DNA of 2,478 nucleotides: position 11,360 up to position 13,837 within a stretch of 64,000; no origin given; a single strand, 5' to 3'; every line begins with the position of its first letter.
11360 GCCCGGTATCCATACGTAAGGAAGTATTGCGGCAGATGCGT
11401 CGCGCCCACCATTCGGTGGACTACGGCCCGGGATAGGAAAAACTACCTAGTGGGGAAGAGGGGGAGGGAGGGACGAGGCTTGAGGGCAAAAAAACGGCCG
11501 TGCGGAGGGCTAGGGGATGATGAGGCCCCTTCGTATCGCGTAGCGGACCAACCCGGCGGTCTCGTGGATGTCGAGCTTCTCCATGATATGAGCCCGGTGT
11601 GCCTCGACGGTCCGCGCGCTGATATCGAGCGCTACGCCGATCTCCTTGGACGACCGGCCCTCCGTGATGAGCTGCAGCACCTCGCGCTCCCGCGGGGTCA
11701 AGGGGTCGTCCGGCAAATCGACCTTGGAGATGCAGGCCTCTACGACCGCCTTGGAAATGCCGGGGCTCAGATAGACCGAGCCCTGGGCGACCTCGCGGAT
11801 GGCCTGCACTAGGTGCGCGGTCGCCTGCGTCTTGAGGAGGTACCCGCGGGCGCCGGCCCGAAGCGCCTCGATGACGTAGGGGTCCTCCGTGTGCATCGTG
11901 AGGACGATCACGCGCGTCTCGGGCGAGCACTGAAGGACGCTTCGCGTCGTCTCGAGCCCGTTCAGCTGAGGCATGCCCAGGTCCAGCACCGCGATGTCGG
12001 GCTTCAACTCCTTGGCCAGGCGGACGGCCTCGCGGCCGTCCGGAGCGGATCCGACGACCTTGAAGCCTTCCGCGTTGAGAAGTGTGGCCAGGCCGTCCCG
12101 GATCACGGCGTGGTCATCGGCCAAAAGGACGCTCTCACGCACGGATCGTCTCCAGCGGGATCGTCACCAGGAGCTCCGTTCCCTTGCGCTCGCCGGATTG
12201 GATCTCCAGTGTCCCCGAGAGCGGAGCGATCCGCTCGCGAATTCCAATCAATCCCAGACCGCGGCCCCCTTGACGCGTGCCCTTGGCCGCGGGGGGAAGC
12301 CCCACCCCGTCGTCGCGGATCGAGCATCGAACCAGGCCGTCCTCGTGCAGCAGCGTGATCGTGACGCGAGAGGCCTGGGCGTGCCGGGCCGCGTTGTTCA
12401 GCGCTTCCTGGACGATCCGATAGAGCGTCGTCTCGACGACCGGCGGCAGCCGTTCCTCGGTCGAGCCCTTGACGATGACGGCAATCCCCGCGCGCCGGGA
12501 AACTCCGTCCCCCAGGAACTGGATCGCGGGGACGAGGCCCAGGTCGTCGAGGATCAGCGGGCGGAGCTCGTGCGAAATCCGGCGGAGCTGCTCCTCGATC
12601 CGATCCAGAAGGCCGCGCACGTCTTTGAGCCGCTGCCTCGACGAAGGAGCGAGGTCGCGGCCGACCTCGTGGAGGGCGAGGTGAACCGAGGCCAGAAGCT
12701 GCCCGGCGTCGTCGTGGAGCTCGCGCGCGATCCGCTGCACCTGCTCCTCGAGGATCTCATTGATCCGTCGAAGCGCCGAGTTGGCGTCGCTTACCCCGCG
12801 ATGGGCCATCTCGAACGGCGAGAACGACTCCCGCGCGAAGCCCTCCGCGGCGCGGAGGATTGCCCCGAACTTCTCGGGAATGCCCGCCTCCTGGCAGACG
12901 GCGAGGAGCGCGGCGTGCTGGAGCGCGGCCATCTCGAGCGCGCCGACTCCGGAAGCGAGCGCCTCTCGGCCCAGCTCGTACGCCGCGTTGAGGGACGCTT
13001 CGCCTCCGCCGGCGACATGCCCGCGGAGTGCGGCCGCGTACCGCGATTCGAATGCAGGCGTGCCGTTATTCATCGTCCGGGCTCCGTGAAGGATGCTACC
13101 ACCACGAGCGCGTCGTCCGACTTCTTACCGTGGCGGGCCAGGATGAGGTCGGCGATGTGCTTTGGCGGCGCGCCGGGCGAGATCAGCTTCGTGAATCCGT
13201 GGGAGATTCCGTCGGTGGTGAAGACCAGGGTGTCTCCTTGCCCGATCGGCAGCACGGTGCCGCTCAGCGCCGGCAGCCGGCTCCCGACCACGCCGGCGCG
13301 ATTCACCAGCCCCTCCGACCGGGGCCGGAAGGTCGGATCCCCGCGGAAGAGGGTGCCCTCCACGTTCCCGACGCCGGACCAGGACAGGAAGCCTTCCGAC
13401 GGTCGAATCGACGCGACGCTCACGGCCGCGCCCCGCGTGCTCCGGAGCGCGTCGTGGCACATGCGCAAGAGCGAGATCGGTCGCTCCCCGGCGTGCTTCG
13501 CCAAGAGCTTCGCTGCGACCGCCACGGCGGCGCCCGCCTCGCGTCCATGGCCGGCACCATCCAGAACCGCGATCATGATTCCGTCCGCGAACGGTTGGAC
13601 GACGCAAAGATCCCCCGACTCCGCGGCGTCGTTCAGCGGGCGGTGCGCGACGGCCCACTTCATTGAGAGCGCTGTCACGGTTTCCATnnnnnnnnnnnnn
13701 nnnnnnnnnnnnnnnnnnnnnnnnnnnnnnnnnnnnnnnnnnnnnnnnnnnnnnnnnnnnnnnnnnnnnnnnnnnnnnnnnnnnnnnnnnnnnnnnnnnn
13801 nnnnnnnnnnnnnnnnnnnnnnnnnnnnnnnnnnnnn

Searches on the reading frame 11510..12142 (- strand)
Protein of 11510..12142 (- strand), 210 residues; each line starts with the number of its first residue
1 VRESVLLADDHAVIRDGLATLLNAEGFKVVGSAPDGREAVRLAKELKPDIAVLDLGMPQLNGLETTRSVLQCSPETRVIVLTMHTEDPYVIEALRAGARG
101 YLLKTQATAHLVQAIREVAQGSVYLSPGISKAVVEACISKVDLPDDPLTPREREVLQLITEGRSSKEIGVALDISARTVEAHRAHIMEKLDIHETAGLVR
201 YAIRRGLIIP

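Call 13: search_protein_families(library=pfam, proteins=[window:11510-12142:-], max_evalue=0.01)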
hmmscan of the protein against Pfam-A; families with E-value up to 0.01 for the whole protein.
window:11510-12142:- (210 aa): 4 families
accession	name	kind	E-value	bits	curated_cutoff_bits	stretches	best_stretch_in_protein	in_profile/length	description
PF00072.30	Response_reg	-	2.7e-30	105.2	30.2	1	5-116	1-111/111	Response regulator receiver domain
PF00196.25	GerE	-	1.1e-20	73.4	23.5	1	146-202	1-57/57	Bacterial regulatory proteins, luxR family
PF08281.18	Sigma70_r4_2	-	4.3e-07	29.9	25.7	1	148-190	11-54/54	Sigma-70, region 4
PF04545.22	Sigma70_r4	-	1.8e-05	24.6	24.1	1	148-190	5-48/50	Sigma-70, region 4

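Call 17: find_encoding_contigs(protein=window:11510-12142:-, flank=10000, max_places=6)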
Protein window:11510-12142:- (210 aa): 11 contigs read that carry it; 6 places shown.
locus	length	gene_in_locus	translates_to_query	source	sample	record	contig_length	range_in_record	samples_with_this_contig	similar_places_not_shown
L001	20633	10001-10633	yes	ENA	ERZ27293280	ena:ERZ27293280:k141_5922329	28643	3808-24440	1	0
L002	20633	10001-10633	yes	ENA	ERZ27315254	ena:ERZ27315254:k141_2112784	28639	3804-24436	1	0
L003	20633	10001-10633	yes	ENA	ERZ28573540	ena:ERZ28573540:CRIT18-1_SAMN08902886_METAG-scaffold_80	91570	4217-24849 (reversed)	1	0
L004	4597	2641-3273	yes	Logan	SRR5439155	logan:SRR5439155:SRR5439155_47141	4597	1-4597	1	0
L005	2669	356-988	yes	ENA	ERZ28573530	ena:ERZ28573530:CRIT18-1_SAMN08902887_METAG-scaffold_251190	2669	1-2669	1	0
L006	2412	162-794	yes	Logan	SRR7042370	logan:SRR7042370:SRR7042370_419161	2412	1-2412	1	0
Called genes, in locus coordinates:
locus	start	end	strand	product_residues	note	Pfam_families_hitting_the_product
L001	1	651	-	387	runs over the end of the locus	PF07690:MFS_1, PF13347:MFS_2 (faint)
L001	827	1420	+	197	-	PF13505:OMP_b-brl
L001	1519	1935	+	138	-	PF00583:Acetyltransf_1, PF13673:Acetyltransf_10, PF13508:Acetyltransf_7, PF08445:FR47 (weak)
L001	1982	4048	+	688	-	PF01432:Peptidase_M3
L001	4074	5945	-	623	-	PF17899:Peptidase_M61_N, PF05299:Peptidase_M61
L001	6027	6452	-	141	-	PF02566:OsmC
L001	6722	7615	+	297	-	PF01740:STAS, PF13466:STAS_2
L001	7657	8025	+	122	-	PF01740:STAS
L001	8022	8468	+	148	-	PF13581:HATPase_c_2, PF02518:HATPase_c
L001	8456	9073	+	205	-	PF07228:SpoIIE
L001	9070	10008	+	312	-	PF07730:HisKA_3, PF13581:HATPase_c_2, PF02518:HATPase_c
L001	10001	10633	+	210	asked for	PF00072:Response_reg, PF00196:GerE, PF04545:Sigma70_r4 (faint), PF08281:Sigma70_r4_2 (weak)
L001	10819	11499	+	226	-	PF07719:TPR_2 (faint)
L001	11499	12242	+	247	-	PF02397:Bac_transf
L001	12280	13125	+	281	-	-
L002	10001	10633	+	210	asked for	PF00072:Response_reg, PF00196:GerE, PF04545:Sigma70_r4 (faint), PF08281:Sigma70_r4_2 (weak)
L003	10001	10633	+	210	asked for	PF00072:Response_reg, PF00196:GerE, PF04545:Sigma70_r4 (faint), PF08281:Sigma70_r4_2 (weak)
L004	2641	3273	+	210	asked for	PF00072:Response_reg, PF00196:GerE, PF04545:Sigma70_r4 (faint), PF08281:Sigma70_r4_2 (weak)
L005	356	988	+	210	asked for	PF00072:Response_reg, PF00196:GerE, PF04545:Sigma70_r4 (faint), PF08281:Sigma70_r4_2 (weak)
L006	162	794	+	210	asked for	PF00072:Response_reg, PF00196:GerE, PF04545:Sigma70_r4 (faint), PF08281:Sigma70_r4_2 (weak)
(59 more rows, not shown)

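Call 48: search_protein_families(library=ncbifam, proteins=[window:11510-12142:-], max_evalue=0.01)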
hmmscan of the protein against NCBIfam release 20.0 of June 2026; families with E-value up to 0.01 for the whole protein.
window:11510-12142:- (210 aa): 115 families (the best 25 are shown)
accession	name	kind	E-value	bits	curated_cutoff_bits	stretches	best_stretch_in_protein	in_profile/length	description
NF052445.1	RespRegMctR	equivalog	5.7e-57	192.4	300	1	4-207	3-204/205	two-component system response regulator MctR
NF011896.0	PRK15369.1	equivalog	5.2e-51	173.3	242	1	3-208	4-210/211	two component system response regulator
NF007018.1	PRK09483.1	equivalog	4.9e-49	166.9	280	1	4-208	3-209/217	UvrY/SirA/GacA family response regulator transcription factor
NF007935.0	PRK10651.1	equivalog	1.4e-44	151.9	250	1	4-193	8-201/216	two-component system response regulator NarL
NF047785.1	respo_reg_MadR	equivalog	2.5e-43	147.9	300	1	5-208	3-209/209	MadR family response regulator transcription factor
NF007708.0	PRK10403.1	equivalog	3.6e-33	114.8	343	1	5-194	9-200/215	nitrate/nitrite response regulator protein NarP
NF007685.0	PRK10360.1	equivalog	1.5e-31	109.8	258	1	5-200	4-190/196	response regulator transcription factor UhpA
NF006900.1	PRK09390.1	equivalog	9e-31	107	255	1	4-205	6-200/203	response regulator FixJ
NF040749.1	tetrathio_RR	equivalog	1.9e-25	89.7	290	1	6-200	3-186/191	tetrathionate respiration response regulator TtrR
NF007403.0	PRK09935.1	equivalog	1.6e-23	83.4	271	1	4-206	5-208/210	fimbria biosynthesis transcriptional regulator FimZ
NF007419.0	PRK09958.1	equivalog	1.7e-22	80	251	1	6-204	4-200/204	acid-sensing system DNA-binding response regulator EvgA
NF001965.0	PRK00742.1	subfamily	7.3e-21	74.8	293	1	4-109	5-112/357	chemotaxis-specific protein-glutamate methyltransferase CheB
NF041367.1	CheY_Halo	equivalog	3.2e-20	72.6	200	1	5-118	1-113/114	chemotaxis protein CheY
NF041733.1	resp_reg_CseB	equivalog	5e-18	65.3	350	1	4-120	2-116/228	two-component system response regulator CseB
NF008098.0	PRK10840.1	equivalog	1e-17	64.4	235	1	4-201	5-204/216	response regulator transcription factor RcsB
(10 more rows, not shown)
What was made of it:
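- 11510..12142 (-): NarL/FixJ-type response regulator (REC + GerE helix-turn-helix), the candidate binder. Pfam call 13; NCBIfam call 48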

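Call 51: find_homologous_proteins(query=window:11510-12142:-, max_evalue=1e-40)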
Query window:11510-12142:- (210 aa): 7849 proteins with E <= 1e-40 among 8000 candidates; the best 120 are listed.
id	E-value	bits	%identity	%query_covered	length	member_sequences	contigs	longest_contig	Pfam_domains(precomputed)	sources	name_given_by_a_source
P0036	3.6e-121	420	93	100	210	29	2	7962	PF00196.26,PF04545.23,PF08281.19,PF00072.31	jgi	-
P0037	2.5e-117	407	91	100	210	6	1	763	PF00196.26,PF08281.19,PF00072.31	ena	-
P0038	5.2e-113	393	88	100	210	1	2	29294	PF00196.26,PF04545.23,PF08281.19,PF00072.31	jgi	jgi:DNA-binding NarL/FixJ family response regulator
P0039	2.4e-110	385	86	100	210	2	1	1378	PF00196.26,PF08281.19,PF00072.31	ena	-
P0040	9.0e-103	360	77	100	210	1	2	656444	PF00196.26,PF08281.19,PF00072.31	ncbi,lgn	-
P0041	1.8e-100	352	78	100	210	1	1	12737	PF00196.26,PF08281.19,PF00072.31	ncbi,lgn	-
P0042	3.9e-100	351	76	100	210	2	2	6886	PF00196.26,PF00072.31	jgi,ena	jgi:DNA-binding NarL/FixJ family response regulator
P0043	2.3e-98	345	76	100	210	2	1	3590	PF00196.26,PF08281.19,PF00072.31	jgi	jgi:DNA-binding NarL/FixJ family response regulator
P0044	6.0e-98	344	75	100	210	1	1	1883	PF00196.26,PF08281.19,PF00072.31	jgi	jgi:DNA-binding NarL/FixJ family response regulator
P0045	3.4e-96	338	75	100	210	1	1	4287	PF00196.26,PF08281.19,PF00072.31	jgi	jgi:DNA-binding NarL/FixJ family response regulator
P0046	3.9e-96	338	77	100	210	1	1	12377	PF00196.26,PF08281.19,PF00072.31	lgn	-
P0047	4.8e-96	338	77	100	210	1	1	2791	PF00196.26,PF08281.19,PF00072.31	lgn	-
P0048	9.0e-96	337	76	99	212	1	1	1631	PF00196.26,PF00072.31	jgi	jgi:DNA-binding NarL/FixJ family response regulator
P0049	6.2e-95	334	73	100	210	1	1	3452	PF00196.26,PF08281.19,PF00072.31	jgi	jgi:DNA-binding NarL/FixJ family response regulator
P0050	8.7e-94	331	74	99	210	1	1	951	PF00196.26,PF08281.19,PF00072.31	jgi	jgi:DNA-binding NarL/FixJ family response regulator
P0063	4.9e-83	295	66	100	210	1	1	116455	PF00196.26,PF04545.23,PF08281.19,PF00072.31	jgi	jgi:DNA-binding NarL/FixJ family response regulator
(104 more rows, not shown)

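Call 52: find_encoding_contigs(protein=P0040, flank=10000, max_places=1)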
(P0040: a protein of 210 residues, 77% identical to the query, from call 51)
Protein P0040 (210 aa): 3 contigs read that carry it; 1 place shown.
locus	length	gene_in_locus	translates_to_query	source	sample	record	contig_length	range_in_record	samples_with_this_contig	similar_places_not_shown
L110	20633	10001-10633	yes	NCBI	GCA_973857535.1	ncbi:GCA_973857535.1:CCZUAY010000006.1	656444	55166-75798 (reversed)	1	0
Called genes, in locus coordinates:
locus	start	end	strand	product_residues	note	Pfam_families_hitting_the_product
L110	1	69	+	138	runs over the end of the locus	PF00583:Acetyltransf_1, PF13673:Acetyltransf_10, PF13508:Acetyltransf_7, PF08445:FR47 (weak)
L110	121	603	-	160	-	PF00595:PDZ, PF13180:PDZ_2, PF17820:PDZ_6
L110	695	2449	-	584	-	PF03150:CCP_MauG, PF13860:FlgD_ig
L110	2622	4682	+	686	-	PF01432:Peptidase_M3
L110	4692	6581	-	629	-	PF17899:Peptidase_M61_N, PF05299:Peptidase_M61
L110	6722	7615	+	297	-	PF01740:STAS, PF13466:STAS_2 (weak)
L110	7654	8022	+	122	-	PF01740:STAS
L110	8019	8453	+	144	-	PF13581:HATPase_c_2, PF02518:HATPase_c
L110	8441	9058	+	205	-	PF07228:SpoIIE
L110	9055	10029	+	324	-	PF08673:RsbU_N (weak), PF07730:HisKA_3, PF13581:HATPase_c_2 (weak), PF02518:HATPase_c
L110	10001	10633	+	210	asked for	PF00072:Response_reg, PF00196:GerE, PF08281:Sigma70_r4_2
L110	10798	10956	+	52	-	-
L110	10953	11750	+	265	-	-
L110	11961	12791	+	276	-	-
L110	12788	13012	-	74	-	-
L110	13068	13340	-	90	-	-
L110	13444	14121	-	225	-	PF04199:Cyclase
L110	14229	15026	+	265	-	-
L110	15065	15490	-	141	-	PF02566:OsmC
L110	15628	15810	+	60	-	-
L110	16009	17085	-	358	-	PF01595:CNNM, PF00571:CBS (faint)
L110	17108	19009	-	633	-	PF00578:AhpC-TSA (weak), PF08534:Redoxin (weak), PF13905:Thioredoxin_8, PF01436:NHL (faint)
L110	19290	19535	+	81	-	-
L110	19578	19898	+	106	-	PF04945:YHS (faint)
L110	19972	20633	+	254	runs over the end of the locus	PF13228:DUF4037 (weak)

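Call 53: find_encoding_contigs(protein=P0041, flank=10000, max_places=1)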
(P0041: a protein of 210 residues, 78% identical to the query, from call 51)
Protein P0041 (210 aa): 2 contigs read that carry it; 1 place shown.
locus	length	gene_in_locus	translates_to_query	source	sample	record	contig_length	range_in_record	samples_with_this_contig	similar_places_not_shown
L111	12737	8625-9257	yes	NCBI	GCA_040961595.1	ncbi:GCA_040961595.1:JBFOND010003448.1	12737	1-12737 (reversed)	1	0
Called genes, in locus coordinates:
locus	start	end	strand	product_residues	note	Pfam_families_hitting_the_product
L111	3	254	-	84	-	?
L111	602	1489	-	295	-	PF02739:5_3_exonuc_N, PF01367:5_3_exonuc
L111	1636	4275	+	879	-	PF13620:CarboxypepD_reg, PF13715:CarbopepD_reg_2, PF07715:Plug, PF00593:TonB_dep_Rec_b-barrel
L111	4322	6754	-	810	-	PF13492:GAF_3 (weak), PF00512:HisKA, PF02518:HATPase_c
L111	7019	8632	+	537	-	PF05231:MASE1, PF07730:HisKA_3, PF13581:HATPase_c_2 (weak), PF02518:HATPase_c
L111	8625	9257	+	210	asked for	PF00072:Response_reg, PF00196:GerE, PF08281:Sigma70_r4_2 (weak)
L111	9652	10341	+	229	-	-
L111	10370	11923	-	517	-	-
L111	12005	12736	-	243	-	?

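Call 54: find_encoding_contigs(protein=P0063, flank=10000, max_places=1)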
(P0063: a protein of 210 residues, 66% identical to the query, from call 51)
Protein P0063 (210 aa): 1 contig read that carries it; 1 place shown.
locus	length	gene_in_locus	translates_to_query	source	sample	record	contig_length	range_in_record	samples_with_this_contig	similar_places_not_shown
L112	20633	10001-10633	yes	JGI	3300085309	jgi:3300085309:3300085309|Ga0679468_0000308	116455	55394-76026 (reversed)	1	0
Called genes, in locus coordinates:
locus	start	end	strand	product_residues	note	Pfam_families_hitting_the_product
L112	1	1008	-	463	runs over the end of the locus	PF03349:Toluene_X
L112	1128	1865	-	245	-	PF03070:TENA_THI-4, PF14518:Haem_oxygenas_2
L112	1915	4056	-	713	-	PF00990:GGDEF, PF00563:EAL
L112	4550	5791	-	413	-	PF01590:GAF, PF13185:GAF_2, PF13492:GAF_3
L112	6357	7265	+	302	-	PF01740:STAS, PF13466:STAS_2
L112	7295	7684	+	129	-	PF01740:STAS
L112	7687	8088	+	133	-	PF13581:HATPase_c_2, PF02518:HATPase_c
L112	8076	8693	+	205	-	PF07228:SpoIIE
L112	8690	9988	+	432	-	PF08673:RsbU_N, PF00989:PAS, PF08448:PAS_4, PF13426:PAS_9 (weak), PF08447:PAS_3, PF07730:HisKA_3, PF02518:HATPase_c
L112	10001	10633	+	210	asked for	PF00072:Response_reg, PF00196:GerE, PF04545:Sigma70_r4 (weak), PF08281:Sigma70_r4_2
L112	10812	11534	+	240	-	PF00072:Response_reg, PF00486:Trans_reg_C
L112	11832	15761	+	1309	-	PF17957:Big_7, PF00041:fn3 (faint), PF16656:Pur_ac_phosph_N, PF13385:Laminin_G_3, PF02210:Laminin_G_2 (faint), PF13385:Laminin_G_3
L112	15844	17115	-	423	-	-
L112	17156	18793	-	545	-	-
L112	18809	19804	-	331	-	PF01040:UbiA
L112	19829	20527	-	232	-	PF00702:Hydrolase, PF13419:HAD_2, PF13242:Hydrolase_like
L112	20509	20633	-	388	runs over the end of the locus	PF13506:Glyco_transf_21, PF13641:Glyco_tranf_2_3, PF00535:Glycos_transf_2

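Call 76: find_encoding_contigs(protein=P0046, flank=10000, max_places=1)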
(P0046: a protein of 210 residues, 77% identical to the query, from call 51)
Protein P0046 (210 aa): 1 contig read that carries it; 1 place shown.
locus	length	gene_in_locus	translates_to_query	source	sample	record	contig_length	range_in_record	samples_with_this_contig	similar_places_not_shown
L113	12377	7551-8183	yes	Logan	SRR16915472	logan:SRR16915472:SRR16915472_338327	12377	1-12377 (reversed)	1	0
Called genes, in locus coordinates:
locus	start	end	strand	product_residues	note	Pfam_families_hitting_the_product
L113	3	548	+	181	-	?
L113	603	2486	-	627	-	PF17899:Peptidase_M61_N, PF05299:Peptidase_M61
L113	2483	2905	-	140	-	PF02566:OsmC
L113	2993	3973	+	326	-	PF03706:LPG_synthase_TM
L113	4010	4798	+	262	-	PF00106:adh_short, PF08659:KR, PF13561:adh_short_C2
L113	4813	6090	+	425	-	-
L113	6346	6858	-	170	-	-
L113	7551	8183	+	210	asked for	PF00072:Response_reg, PF00196:GerE, PF08281:Sigma70_r4_2 (weak)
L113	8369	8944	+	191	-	PF02397:Bac_transf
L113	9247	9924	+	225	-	-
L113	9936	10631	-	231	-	-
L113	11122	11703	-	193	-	PF13505:OMP_b-brl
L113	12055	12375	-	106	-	?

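Call 77: find_encoding_contigs(protein=P0045, flank=10000, max_places=1)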
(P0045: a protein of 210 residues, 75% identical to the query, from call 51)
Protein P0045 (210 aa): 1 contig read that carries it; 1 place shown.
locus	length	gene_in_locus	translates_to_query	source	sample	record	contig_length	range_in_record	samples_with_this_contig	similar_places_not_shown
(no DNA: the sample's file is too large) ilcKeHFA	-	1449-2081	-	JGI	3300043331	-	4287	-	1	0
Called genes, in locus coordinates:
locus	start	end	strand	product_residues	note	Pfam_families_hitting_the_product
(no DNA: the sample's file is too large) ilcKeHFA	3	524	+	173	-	?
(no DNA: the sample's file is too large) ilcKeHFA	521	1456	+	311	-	PF08673:RsbU_N (weak), PF07730:HisKA_3, PF13581:HATPase_c_2 (weak), PF02518:HATPase_c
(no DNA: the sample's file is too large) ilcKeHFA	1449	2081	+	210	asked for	PF00072:Response_reg, PF00196:GerE, PF08281:Sigma70_r4_2 (weak)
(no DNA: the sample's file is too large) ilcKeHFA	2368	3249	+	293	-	-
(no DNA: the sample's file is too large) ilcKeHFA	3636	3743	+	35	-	-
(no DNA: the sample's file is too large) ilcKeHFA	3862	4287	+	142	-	?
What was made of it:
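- On Stressosome module with two-component output: The match is 'weak' in L110 and in the contig of call 77 (no DNA held), and unmarked (stronger) in L112 (calls 52, 54, 77).
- Tried and rejected: The contig carrying regulator P0045 had no DNA available (call 77).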

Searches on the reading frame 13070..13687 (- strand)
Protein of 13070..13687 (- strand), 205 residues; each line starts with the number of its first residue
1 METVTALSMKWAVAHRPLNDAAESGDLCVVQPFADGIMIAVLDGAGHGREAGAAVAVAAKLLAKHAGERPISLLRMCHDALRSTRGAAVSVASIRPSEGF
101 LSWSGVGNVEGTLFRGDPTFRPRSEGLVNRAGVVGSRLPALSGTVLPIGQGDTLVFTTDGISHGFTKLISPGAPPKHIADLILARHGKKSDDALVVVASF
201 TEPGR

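Call 14: search_protein_families(library=pfam, proteins=[window:13070-13687:-], max_evalue=0.01)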
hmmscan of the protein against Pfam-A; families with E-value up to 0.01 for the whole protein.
window:13070-13687:- (205 aa): 2 families
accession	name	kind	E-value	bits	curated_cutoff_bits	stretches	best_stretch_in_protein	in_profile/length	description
PF07228.17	SpoIIE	-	2.2e-10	41.3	25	1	35-198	3-189/192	Stage II sporulation protein E (SpoIIE)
PF13672.11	PP2C_2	-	0.0023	17.9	24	0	26-67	14-55/209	Protein phosphatase 2C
